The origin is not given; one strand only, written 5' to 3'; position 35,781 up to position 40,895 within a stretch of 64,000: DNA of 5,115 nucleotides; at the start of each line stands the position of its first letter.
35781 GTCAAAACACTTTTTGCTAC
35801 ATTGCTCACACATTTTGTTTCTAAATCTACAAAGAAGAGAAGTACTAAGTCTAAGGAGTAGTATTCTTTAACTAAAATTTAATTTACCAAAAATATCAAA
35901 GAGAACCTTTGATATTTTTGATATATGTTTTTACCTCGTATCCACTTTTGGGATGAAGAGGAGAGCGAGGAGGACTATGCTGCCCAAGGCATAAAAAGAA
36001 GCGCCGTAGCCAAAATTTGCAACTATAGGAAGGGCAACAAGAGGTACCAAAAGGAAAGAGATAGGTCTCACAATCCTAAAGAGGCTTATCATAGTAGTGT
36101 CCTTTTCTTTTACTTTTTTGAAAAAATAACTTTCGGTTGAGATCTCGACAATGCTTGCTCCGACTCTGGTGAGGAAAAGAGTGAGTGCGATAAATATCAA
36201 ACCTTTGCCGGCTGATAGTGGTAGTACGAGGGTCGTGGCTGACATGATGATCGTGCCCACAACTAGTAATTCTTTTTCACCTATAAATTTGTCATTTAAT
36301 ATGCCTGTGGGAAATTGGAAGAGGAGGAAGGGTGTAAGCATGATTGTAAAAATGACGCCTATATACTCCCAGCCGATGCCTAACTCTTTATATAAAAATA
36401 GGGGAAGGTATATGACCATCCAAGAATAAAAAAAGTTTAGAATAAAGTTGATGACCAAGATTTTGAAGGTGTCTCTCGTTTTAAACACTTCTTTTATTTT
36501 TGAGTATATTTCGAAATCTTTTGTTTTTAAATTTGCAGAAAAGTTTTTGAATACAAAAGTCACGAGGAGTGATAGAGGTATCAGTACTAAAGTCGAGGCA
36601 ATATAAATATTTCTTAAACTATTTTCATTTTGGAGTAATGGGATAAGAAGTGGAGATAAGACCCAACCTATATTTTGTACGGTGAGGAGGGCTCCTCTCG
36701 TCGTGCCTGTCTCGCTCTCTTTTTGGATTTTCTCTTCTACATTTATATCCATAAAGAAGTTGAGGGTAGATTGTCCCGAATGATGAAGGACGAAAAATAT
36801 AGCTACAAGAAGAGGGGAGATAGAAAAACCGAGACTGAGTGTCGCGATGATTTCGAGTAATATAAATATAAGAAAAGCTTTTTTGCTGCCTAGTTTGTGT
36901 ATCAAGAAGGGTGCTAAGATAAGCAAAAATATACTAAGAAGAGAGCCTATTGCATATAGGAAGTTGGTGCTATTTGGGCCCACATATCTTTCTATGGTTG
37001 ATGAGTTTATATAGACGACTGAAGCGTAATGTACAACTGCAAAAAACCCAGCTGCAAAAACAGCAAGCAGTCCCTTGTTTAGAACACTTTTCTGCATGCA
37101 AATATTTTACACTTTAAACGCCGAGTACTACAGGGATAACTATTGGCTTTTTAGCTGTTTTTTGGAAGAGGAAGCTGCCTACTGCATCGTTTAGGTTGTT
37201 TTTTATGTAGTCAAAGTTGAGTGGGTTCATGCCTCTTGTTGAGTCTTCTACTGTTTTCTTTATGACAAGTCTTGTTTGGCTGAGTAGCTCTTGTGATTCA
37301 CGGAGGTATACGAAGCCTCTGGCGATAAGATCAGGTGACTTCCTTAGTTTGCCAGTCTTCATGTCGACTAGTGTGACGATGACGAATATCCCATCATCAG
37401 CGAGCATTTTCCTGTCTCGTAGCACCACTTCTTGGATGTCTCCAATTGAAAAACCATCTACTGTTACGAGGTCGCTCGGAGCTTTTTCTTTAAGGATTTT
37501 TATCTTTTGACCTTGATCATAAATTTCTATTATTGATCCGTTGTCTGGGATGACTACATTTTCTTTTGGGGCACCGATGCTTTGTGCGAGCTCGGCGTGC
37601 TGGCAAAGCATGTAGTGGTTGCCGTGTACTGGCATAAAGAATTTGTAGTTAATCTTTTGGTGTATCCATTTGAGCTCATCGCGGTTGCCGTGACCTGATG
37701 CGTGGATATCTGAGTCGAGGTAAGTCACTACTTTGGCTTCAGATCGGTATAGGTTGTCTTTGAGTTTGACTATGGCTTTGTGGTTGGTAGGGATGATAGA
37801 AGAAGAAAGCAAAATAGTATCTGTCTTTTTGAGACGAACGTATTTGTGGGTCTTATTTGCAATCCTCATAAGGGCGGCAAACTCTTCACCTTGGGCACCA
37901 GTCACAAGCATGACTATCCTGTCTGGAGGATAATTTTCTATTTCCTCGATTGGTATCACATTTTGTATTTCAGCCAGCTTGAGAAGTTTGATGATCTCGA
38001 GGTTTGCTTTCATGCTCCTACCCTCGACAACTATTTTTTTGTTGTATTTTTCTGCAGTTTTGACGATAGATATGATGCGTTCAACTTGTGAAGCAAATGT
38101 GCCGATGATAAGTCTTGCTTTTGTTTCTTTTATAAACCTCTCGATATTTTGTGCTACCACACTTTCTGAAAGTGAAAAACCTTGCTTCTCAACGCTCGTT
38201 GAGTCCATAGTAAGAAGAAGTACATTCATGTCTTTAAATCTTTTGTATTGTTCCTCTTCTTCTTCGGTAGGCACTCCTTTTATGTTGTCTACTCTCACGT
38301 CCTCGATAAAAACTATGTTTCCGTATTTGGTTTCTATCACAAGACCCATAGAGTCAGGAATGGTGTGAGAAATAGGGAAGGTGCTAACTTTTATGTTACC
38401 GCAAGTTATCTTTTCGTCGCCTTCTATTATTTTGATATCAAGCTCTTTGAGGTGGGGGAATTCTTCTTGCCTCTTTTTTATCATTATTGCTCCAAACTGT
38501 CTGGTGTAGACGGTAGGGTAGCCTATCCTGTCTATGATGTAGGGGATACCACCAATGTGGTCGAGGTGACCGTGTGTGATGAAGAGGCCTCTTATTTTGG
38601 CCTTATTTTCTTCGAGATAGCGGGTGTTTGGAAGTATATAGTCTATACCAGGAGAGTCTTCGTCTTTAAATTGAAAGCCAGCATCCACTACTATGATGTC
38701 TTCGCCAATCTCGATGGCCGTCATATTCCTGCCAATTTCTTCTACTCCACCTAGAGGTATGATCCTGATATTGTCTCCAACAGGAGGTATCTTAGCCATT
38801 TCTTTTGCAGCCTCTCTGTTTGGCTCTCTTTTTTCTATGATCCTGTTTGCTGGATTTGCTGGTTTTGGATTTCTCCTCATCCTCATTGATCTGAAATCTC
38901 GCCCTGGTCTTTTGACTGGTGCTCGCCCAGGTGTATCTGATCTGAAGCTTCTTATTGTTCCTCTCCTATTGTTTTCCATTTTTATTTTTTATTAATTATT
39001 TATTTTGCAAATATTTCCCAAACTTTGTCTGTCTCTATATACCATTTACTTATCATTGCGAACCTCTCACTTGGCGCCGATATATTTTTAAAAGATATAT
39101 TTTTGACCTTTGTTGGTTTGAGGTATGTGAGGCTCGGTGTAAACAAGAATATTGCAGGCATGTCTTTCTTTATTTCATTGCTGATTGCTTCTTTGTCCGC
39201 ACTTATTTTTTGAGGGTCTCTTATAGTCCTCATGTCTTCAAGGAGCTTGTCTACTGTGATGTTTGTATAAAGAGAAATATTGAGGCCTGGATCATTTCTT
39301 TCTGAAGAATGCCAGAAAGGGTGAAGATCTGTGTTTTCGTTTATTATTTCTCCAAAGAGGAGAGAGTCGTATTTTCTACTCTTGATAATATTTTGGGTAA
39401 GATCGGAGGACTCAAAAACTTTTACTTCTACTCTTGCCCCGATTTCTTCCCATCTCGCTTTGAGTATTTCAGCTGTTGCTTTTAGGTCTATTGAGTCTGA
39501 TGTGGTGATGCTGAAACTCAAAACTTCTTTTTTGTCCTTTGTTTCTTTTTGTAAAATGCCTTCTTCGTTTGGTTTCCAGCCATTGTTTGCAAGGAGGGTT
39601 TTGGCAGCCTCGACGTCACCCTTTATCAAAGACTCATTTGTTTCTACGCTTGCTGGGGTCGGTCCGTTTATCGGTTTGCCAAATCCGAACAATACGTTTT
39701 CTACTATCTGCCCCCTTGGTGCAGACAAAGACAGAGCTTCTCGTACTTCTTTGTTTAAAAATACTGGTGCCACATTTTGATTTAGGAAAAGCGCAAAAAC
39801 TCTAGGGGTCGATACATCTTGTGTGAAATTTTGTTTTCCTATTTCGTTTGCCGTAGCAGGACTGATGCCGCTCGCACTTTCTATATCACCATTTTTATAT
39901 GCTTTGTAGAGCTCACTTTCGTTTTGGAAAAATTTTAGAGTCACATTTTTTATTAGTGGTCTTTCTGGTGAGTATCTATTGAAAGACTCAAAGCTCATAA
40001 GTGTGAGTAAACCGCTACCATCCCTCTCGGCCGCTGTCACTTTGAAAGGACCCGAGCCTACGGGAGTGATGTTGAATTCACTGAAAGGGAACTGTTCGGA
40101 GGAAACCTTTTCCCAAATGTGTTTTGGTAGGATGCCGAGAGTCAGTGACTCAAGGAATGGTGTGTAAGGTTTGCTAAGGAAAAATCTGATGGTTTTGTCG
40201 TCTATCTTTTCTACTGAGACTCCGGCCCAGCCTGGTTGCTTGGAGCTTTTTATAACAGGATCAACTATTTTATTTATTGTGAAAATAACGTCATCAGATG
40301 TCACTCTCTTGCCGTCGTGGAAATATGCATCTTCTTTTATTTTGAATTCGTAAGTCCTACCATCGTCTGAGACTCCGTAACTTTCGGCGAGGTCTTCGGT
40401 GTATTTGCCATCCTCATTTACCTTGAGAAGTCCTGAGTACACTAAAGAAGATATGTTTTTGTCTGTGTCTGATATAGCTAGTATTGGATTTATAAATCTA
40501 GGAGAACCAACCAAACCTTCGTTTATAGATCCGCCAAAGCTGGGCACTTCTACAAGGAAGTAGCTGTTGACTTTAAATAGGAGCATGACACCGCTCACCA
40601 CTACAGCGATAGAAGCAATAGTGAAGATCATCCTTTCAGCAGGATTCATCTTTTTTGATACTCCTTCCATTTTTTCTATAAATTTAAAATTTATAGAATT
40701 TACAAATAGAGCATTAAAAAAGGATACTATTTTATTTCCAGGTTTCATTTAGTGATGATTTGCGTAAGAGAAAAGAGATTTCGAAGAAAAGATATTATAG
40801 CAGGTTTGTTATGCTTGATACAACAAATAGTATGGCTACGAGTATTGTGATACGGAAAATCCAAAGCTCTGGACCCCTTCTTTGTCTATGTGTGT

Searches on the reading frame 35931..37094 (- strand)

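Call 59: search_protein_families(library=pfam, proteins=[window:35931-37094:-], max_evalue=0.001)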
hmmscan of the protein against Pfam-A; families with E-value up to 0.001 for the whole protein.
window:35931-37094:- (387 aa): 1 family
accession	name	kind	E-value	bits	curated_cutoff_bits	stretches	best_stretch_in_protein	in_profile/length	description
PF07690.21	MFS_1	-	1.5e-26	93.6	33.4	2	13-251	2-246/347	Major Facilitator Superfamily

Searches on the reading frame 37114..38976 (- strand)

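Call 8: search_protein_families(library=pfam, proteins=[window:37114-38976:-], max_evalue=0.00001)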
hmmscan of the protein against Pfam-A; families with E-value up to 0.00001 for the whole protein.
window:37114-38976:- (620 aa): 4 families
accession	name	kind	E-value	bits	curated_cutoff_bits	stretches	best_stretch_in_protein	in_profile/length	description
PF22505.1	RNase_J_b_CASP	-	5.6e-35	120.3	27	1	287-409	2-126/126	Ribonuclease J, beta-CASP domain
PF17770.6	RNase_J_C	-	1e-23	84.7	23.8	1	518-620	1-102/102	Ribonuclease J C-terminal domain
PF00753.33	Lactamase_B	-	2.9e-11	44.1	22.7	1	83-187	6-110/196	Metallo-beta-lactamase superfamily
PF12706.13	Lactamase_B_2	-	3e-10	40.5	27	1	95-245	3-155/200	Beta-lactamase superfamily domain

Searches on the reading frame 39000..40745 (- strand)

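Call 8: search_protein_families(library=pfam, proteins=[window:39000-40745:-], max_evalue=0.00001)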
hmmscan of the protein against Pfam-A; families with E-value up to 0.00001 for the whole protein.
window:39000-40745:- (581 aa): 1 family
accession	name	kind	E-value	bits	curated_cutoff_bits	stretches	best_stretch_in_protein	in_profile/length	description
PF00496.27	SBP_bac_5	-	4.3e-69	233.8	32.4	1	115-473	2-352/368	Bacterial extracellular solute-binding proteins, family 5 Middle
